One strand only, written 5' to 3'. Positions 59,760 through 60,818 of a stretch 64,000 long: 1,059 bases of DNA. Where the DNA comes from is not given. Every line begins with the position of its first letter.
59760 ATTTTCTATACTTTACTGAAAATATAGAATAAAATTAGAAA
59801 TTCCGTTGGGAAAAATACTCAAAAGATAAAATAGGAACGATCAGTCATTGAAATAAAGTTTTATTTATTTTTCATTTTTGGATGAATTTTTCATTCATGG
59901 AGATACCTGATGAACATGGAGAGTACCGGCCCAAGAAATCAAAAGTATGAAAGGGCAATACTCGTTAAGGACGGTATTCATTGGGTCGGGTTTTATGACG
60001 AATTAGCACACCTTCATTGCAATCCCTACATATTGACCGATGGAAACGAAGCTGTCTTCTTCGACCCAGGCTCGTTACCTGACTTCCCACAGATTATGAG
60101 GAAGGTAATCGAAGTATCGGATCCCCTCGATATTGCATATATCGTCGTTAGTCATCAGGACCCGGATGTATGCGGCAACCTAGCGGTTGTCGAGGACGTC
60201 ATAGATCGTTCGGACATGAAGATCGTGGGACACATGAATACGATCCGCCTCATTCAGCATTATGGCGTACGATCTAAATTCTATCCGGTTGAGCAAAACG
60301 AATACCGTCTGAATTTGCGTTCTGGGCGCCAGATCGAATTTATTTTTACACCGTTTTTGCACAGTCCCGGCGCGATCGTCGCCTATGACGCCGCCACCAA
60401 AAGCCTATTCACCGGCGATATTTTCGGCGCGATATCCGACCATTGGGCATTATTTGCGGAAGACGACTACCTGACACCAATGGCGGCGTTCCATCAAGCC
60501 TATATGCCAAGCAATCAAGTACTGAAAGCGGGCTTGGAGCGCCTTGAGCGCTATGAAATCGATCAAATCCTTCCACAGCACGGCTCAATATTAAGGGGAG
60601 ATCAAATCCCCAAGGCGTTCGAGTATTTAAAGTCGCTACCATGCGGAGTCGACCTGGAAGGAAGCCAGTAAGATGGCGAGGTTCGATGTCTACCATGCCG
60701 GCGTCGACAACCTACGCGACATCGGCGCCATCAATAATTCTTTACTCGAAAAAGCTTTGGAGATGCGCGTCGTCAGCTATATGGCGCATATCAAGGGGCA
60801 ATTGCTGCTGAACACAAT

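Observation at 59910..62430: Stand-alone di-iron MBL-fold (ODP-like) protein translationally coupled to a soluble PAS hybrid histidine kinase, next to ctrA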

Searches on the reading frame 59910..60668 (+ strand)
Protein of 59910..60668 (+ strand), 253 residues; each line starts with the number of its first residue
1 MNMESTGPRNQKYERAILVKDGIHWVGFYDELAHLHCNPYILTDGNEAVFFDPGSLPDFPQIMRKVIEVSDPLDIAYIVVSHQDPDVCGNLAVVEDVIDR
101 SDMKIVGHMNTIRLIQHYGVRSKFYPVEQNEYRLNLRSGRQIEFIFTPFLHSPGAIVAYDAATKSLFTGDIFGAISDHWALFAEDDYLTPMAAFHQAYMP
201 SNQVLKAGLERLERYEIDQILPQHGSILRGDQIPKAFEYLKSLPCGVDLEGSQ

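Call 3: search_protein_families(library=pfam, proteins=[window:59910-60668:+], max_evalue=0.01)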
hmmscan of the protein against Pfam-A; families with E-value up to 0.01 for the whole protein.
window:59910-60668:+ (253 aa): 2 families
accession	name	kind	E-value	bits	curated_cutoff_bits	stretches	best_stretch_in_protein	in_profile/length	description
PF19583.5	ODP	-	2.3e-62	210.8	27.2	1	35-225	1-194/194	ODP family beta lactamase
PF00753.33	Lactamase_B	-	1.9e-12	48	22.7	1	36-224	5-196/196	Metallo-beta-lactamase superfamily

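Call 4: search_protein_families(library=ncbifam, proteins=[window:59910-60668:+], max_evalue=0.01)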
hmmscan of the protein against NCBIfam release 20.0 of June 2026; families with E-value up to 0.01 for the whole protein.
window:59910-60668:+ (253 aa): 5 families
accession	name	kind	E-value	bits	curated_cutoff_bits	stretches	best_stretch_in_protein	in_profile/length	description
NF003954.0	PRK05452.1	equivalog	3.1e-09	36.3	711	1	17-182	3-178/479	anaerobic nitric oxide reductase flavorubredoxin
NF008887.0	PRK11921.1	equivalog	2.9e-08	33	635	1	38-231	36-232/396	anaerobic nitric oxide reductase flavorubredoxin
NF033088.2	bla_subclass_B1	equivalog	0.00013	21.7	200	1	30-169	25-157/217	subclass B1 metallo-beta-lactamase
TIGR04558.1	SoxH_rel_PQQ_1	hypoth_equivalog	0.00019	20.6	300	0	40-241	37-231/285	quinoprotein relay system zinc metallohydrolase 1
TIGR04559.1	SoxH_rel_PQQ_2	hypoth_equivalog_domain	0.0015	18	280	0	51-116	44-105/283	quinoprotein relay system zinc metallohydrolase 2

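Call 6: search_solved_structures(query=window:59910-60668:+, max_evalue=0.001, show_alignments=3)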
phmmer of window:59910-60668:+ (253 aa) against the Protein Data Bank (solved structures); distinct sequences matched with E-value up to 0.001: 16.
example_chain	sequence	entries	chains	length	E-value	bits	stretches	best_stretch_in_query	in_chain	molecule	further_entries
6qrq_B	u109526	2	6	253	8.2e-42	146.5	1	14-249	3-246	Oxygen-binding diiron protein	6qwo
6qnm_A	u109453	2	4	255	5.7e-27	97.9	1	34-248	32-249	OXYGEN-BINDING DI-IRON PROTEIN | Uncharacterized protein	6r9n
4dik_A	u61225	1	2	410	3.9e-10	42.7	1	61-232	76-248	FLAVOPROTEIN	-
4dil_A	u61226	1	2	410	1e-09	41.4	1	61-232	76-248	FLAVOPROTEIN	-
5v8s_A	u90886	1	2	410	1e-09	41.4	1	61-232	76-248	Flavoprotein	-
1vme_A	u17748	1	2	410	1e-09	41.4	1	61-232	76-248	Flavoprotein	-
6etb_A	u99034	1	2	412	2.4e-09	40.1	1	16-191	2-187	Anaerobic nitric oxide reductase flavorubredoxin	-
4d02_A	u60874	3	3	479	3.6e-09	39.6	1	16-191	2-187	ANAEROBIC NITRIC OXIDE REDUCTASE FLAVORUBREDOXIN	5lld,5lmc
7r1j_A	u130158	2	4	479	3.6e-09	39.6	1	16-191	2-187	Anaerobic nitric oxide reductase flavorubredoxin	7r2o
7r0f_A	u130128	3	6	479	4e-09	39.4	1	16-191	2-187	Anaerobic nitric oxide reductase flavorubredoxin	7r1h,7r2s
7r2p_A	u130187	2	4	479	4e-09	39.4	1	16-191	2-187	Anaerobic nitric oxide reductase flavorubredoxin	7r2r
6h0d_A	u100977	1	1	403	1.3e-08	37.8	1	37-229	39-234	Putative diflavin flavoprotein A 3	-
6h0c_A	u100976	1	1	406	1.3e-08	37.8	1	37-229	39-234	Putative diflavin flavoprotein A 3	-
1ycf_A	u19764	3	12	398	2.4e-08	36.9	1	17-231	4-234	Nitric oxide reductase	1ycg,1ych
2q9u_A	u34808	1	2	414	1.5e-06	30.9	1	20-236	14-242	A-type flavoprotein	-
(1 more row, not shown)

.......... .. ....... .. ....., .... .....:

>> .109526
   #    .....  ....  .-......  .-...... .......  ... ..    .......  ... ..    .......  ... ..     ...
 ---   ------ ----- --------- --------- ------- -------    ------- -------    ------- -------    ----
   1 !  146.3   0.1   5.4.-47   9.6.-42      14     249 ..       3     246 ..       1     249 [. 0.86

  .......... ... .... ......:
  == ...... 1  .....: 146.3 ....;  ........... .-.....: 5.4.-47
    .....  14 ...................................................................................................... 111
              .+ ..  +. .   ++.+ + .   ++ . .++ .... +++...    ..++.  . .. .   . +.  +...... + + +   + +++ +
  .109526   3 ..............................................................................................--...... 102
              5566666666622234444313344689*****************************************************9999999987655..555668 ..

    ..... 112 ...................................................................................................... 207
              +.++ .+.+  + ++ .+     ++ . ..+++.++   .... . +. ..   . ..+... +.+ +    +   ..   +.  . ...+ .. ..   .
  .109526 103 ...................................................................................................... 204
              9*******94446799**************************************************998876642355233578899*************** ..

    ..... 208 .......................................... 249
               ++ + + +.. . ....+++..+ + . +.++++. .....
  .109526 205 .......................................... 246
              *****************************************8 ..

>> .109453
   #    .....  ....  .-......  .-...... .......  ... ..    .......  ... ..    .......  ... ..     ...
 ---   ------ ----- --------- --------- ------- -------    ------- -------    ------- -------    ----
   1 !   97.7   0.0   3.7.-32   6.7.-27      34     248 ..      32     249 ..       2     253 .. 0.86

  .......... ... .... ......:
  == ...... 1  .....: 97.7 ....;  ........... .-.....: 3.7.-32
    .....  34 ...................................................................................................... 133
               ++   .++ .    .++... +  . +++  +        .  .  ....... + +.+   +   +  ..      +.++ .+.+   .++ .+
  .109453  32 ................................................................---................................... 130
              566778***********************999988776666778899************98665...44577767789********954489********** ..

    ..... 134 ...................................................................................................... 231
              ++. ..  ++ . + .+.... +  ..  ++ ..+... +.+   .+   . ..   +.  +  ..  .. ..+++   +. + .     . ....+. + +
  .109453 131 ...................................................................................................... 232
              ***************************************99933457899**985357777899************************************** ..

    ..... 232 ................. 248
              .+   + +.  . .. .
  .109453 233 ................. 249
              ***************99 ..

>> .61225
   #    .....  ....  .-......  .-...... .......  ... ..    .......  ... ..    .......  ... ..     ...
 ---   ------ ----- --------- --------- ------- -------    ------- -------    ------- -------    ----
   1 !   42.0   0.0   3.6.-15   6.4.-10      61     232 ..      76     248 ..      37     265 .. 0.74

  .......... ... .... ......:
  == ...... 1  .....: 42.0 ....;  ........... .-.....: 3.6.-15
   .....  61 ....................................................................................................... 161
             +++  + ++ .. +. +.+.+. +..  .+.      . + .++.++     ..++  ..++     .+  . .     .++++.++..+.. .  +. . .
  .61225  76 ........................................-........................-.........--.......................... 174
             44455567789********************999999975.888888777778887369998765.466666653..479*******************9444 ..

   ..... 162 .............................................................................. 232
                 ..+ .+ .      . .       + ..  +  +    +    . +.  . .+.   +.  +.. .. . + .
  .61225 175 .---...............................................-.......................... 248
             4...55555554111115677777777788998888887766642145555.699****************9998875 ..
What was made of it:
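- On Flavodiiron proteins: NCBIfam flavorubredoxin models score 33-36 bits against cutoffs of 635-711 (calls 3, 4, 6).
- Closest known: Flavodiiron proteins. Different: H-x-D-x-D-V and Q-H replace H-x-E-x-D-H and G-H. NCBIfam scores are 33-36 bits against cutoffs of 635-711 (calls 4, 6).
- The ODP-type ligand signature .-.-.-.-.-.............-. aligns with both solved ODPs (call 6).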

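Call 18: find_homologous_proteins(query=window:59910-60668:+, max_evalue=1e-10)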
Query window:59910-60668:+ (253 aa): 582 proteins with E <= 1e-10 among 824 candidates; the best 120 are listed.
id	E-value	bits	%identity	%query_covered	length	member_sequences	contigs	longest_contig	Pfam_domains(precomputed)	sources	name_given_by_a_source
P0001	1.1e-170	584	100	100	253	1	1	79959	PF19583.6,PF00753.34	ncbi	-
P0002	8.6e-107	374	63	95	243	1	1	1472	PF19583.6,PF00753.34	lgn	-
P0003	1.7e-105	370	64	95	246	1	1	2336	PF19583.6,PF00753.34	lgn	-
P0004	1.9e-105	370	61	97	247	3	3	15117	PF19583.6,PF00753.34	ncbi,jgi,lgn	ncbi:MAG: MBL fold metallo-hydrolase [Gammaproteobacteria bacterium]|jgi:flavorubredoxin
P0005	9.7e-105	368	63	94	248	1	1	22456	PF19583.6,PF00753.34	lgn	-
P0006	4.3e-104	365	63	95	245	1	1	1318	PF19583.6,PF00753.34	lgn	-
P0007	1.5e-103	364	60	95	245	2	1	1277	PF19583.6,PF00753.34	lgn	-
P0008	2.4e-103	363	60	96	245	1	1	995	PF19583.6,PF00753.34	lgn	-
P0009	5.5e-103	362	62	95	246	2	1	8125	PF19583.6,PF00753.34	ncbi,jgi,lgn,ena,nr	ncbi:MAG TPA: hypothetical protein DEP05_08530 [Betaproteobacteria bacterium]|nr:hypothetical protei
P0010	9.3e-103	361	60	95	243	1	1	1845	PF19583.6,PF00753.34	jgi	-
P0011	1.0e-102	361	62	95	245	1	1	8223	PF19583.6,PF00753.34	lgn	-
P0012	2.7e-102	360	61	95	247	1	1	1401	PF19583.6,PF00753.34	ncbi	-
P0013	2.7e-102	360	62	94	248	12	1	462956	PF19583.6,PF00753.34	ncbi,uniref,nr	ncbi:MAG: hypothetical protein DIZ78_17150 [endosymbiont of Escarpia spicata]|uniref:Metallo-beta-la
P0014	4.1e-102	359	62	94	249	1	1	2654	PF19583.6,PF00753.34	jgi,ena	-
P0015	5.5e-102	359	63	95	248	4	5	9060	PF19583.6,PF00753.34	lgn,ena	-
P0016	6.9e-102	358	64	94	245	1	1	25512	PF19583.6,PF00753.34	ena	-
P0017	8.0e-102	358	61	95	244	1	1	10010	PF19583.6,PF00753.34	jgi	-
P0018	8.8e-102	358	62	94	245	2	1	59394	PF19583.6,PF00753.34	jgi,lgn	jgi:flavorubredoxin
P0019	1.0e-101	358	64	94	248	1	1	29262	PF19583.6,PF00753.34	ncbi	-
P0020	1.1e-101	358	63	94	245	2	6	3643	PF19583.6,PF00753.34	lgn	-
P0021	1.1e-101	358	62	95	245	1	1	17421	PF19583.6,PF00753.34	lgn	-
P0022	1.1e-101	358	62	94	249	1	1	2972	PF19583.6,PF00753.34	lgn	-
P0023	1.3e-101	357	61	96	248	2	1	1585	PF19583.6,PF00753.34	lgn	-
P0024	1.4e-101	357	60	96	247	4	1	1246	PF19583.6,PF00753.34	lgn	-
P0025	1.9e-101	357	63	94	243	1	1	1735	PF19583.6,PF00753.34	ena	-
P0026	2.5e-101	356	60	94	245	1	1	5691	PF19583.6,PF00753.34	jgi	jgi:flavorubredoxin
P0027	2.6e-101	356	61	94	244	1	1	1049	PF19583.6,PF00753.34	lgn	-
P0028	3.6e-101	356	59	96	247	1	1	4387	PF19583.6,PF00753.34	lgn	-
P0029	4.6e-101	356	59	98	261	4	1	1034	PF19583.6,PF00753.34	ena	-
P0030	4.7e-101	355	60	95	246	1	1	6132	PF19583.6,PF00753.34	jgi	-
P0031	5.0e-101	355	60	95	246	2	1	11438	PF19583.6,PF00753.34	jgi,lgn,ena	-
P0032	5.4e-101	355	62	94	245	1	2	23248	PF19583.6,PF00753.34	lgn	-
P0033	6.7e-101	355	61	95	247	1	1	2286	PF19583.6,PF00753.34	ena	-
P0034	8.3e-101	355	62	94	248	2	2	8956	PF19583.6,PF00753.34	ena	-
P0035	1.1e-100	354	62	94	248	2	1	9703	PF19583.6,PF00753.34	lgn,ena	-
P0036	1.5e-100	354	61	95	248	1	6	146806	PF19583.6,PF00753.34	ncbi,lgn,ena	-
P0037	1.6e-100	354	60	96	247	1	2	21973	PF19583.6,PF00753.34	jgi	jgi:flavorubredoxin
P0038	1.7e-100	354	59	96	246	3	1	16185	PF19583.6,PF00753.34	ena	-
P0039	1.9e-100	353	61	95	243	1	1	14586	PF19583.6,PF00753.34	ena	-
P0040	2.6e-100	353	61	94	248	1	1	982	PF19583.6,PF00753.34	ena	-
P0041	2.8e-100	353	60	94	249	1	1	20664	PF19583.6,PF00753.34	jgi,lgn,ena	-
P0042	3.6e-100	353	60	95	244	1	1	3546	PF19583.6,PF00753.34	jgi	-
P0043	3.8e-100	353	61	95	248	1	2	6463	PF19583.6,PF00753.34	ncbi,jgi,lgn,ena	-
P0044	3.8e-100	352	62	94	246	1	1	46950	PF19583.6,PF00753.34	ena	-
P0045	4.4e-100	352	60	96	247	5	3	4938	PF19583.6,PF00753.34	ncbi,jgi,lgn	ncbi:MAG: MBL fold metallo-hydrolase [Gammaproteobacteria bacterium]|jgi:flavorubredoxin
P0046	4.8e-100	352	63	90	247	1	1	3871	PF19583.6,PF00753.34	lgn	-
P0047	4.9e-100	352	62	94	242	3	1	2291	PF19583.6,PF00753.34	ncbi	-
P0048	5.6e-100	352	60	96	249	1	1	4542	PF19583.6,PF00753.34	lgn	-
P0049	5.8e-100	352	62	94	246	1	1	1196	PF19583.6,PF00753.34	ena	-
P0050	7.8e-100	351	59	96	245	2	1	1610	PF19583.6,PF00753.34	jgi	jgi:flavorubredoxin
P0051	7.9e-100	351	60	94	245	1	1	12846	PF19583.6,PF00753.34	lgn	-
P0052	8.9e-100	351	60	95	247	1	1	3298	PF19583.6,PF00753.34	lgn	-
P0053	1.0e-99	351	63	94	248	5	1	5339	PF19583.6,PF00753.34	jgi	-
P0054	1.1e-99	351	61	94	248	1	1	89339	PF19583.6,PF00753.34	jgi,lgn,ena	-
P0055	1.2e-99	351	63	94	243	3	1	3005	PF19583.6,PF00753.34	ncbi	-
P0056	1.3e-99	351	63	94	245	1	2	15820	PF19583.6,PF00753.34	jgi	jgi:flavorubredoxin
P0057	1.4e-99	351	59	96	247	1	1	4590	PF19583.6,PF00753.34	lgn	-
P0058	1.7e-99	350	59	95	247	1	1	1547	PF19583.6,PF00753.34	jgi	jgi:flavorubredoxin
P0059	1.9e-99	350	60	95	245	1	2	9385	PF19583.6,PF00753.34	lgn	-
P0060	2.2e-99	350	59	94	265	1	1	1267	PF19583.6,PF00753.34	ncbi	-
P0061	2.2e-99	350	60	95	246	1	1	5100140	PF19583.6,PF00753.34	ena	-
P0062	2.3e-99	350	61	95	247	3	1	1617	PF18812.7,PF19583.6,PF00753.34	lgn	-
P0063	2.3e-99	350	61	94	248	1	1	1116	PF19583.6,PF00753.34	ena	-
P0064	2.7e-99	350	61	94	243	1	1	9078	PF19583.6,PF00753.34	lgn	-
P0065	3.2e-99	349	62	92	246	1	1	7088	PF19583.6,PF00753.34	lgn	-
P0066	3.5e-99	349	60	96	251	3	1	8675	PF19583.6,PF00753.34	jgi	-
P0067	4.2e-99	349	62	94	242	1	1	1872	PF19583.6,PF00753.34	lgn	-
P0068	4.7e-99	349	60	96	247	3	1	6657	PF19583.6,PF00753.34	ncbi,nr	ncbi:MAG: MBL fold metallo-hydrolase [Proteobacteria bacterium]|nr:MBL fold metallo-hydrolase [Pseud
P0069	5.0e-99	349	58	97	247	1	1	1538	PF19583.6,PF00753.34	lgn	-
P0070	6.4e-99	348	62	94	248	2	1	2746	PF19583.6,PF00753.34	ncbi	-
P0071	9.3e-99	348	60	95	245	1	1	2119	PF19583.6,PF00753.34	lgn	-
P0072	9.9e-99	348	60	96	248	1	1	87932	PF19583.6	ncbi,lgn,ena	-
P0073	1.2e-98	348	61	95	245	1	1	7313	PF19583.6,PF00753.34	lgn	-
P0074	1.5e-98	347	61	94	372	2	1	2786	PF19583.6,PF00753.34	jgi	jgi:glyoxylase-like metal-dependent hydrolase (beta-lactamase superfamily II)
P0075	1.6e-98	347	63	92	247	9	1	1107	PF19583.6,PF00753.34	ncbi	-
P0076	1.6e-98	347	59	94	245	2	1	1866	PF19583.6,PF00753.34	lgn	-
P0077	1.7e-98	347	63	94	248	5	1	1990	PF19583.6,PF00753.34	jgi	-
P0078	1.9e-98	347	59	96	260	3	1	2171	PF19583.6,PF00753.34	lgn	-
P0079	1.9e-98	347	61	94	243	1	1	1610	PF19583.6,PF00753.34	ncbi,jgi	jgi:flavorubredoxin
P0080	2.1e-98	347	62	94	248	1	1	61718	PF19583.6,PF00753.34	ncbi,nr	ncbi:MAG: MBL fold metallo-hydrolase [Gammaproteobacteria bacterium]|nr:MBL fold metallo-hydrolase [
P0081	2.1e-98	347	60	94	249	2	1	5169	PF19583.6,PF00753.34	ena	-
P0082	2.4e-98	347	61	94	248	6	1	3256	PF19583.6,PF00753.34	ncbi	-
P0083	2.4e-98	347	58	95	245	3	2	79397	PF19583.6,PF00753.34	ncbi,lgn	-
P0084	2.6e-98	346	62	92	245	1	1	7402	PF19583.6,PF00753.34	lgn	-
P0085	2.6e-98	346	59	96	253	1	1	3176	PF19583.6,PF00753.34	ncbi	-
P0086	3.4e-98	346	61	94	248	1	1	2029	PF19583.6,PF00753.34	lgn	-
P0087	3.6e-98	346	62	95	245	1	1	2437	PF19583.6,PF00753.34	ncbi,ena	-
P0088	4.0e-98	346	61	92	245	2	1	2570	PF19583.6,PF00753.34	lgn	-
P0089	4.5e-98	346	60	94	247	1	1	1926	PF19583.6,PF00753.34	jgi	jgi:flavorubredoxin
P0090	4.5e-98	346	60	96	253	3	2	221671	PF19583.6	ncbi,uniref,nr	ncbi:hypothetical protein FE236_06705 [Mariprofundus erugo]|uniref:Metallo-beta-lactamase domain-con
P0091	4.6e-98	346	62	95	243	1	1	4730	PF19583.6,PF00753.34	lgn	-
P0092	5.3e-98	345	59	94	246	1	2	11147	PF19583.6,PF00753.34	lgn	-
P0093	5.7e-98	345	59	95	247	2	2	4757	PF19583.6,PF00753.34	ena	-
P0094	5.9e-98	345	59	95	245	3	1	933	PF19583.6,PF00753.34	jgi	-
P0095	6.5e-98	345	58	95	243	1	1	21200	PF19583.6,PF00753.34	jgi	jgi:flavorubredoxin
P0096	7.1e-98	345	59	96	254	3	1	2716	PF19583.6,PF00753.34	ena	-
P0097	7.7e-98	345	61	94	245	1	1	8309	PF19583.6,PF00753.34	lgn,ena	-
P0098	9.5e-98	345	59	95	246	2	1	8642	PF19583.6,PF00753.34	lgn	-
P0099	9.7e-98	345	59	94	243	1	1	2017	PF19583.6,PF00753.34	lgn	-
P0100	1.1e-97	344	59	95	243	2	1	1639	PF19583.6,PF00753.34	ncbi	-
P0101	1.3e-97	344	61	97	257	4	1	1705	PF19583.6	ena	-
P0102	1.5e-97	344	59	94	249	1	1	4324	PF19583.6,PF00753.34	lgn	-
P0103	1.5e-97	344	61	94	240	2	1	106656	PF19583.6,PF00753.34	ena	-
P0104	1.5e-97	344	60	94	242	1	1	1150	PF19583.6,PF00753.34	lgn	-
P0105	1.8e-97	344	62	95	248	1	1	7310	PF19583.6,PF00753.34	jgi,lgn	-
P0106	1.8e-97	344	61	94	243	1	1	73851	PF19583.6,PF00753.34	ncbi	-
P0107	1.8e-97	344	60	94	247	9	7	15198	PF19583.6,PF00753.34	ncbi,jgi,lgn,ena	-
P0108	2.0e-97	344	56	95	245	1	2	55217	PF19583.6,PF00753.34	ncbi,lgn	ncbi:MAG: MBL fold metallo-hydrolase [Pseudomonadota bacterium]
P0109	2.1e-97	344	60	96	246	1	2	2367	PF19583.6,PF00753.34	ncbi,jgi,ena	jgi:flavorubredoxin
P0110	2.3e-97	343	60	95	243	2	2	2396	PF19583.6,PF00753.34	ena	-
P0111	2.6e-97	343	59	95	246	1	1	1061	PF19583.6,PF00753.34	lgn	-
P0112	3.2e-97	343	60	94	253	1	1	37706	PF19583.6,PF00753.34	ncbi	-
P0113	4.0e-97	343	58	95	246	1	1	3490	PF19583.6,PF00753.34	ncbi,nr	ncbi:hypothetical protein imdm_1113 [gamma proteobacterium IMCC2047]|nr:hypothetical protein imdm_11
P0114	4.9e-97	342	55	96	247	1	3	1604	PF19583.6,PF00753.34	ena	-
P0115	5.0e-97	342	61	94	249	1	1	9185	PF19583.6,PF00753.34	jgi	-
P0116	5.0e-97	342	59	95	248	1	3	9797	PF19583.6,PF00753.34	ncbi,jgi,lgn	jgi:flavorubredoxin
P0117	5.1e-97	342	62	95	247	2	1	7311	PF19583.6,PF00753.34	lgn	-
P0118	5.3e-97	342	58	95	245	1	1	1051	PF19583.6,PF00753.34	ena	-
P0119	6.0e-97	342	60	94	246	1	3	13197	PF19583.6,PF00753.34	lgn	-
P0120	6.0e-97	342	58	96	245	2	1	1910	PF19583.6,PF00753.34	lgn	-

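Call 20: find_encoding_contigs(protein=P0001, flank=10000, max_places=3)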
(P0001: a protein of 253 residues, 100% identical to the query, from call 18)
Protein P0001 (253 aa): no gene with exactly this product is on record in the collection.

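Call 21: find_encoding_contigs(protein=P0013, flank=5000, max_places=3)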
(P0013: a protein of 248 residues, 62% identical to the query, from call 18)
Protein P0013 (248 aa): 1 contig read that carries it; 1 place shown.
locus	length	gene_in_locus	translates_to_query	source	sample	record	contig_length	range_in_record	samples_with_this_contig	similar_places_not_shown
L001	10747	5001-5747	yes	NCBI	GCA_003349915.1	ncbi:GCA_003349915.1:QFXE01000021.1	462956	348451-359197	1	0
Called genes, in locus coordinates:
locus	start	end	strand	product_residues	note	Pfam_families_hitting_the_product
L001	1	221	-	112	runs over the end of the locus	PF07238:PilZ (weak)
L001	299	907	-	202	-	PF01725:Ham1p_like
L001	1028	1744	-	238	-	PF01138:RNase_PH, PF03725:RNase_PH_C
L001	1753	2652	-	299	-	PF00481:PP2C, PF13672:PP2C_2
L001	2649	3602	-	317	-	PF00069:Pkinase, PF07714:PK_Tyr_Ser-Thr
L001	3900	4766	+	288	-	PF03755:YicC-like_N, PF08340:YicC-like_C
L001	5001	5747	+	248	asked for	PF00753:Lactamase_B, PF19583:ODP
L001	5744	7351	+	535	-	PF00990:GGDEF, PF00563:EAL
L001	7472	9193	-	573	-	-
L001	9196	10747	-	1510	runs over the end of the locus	-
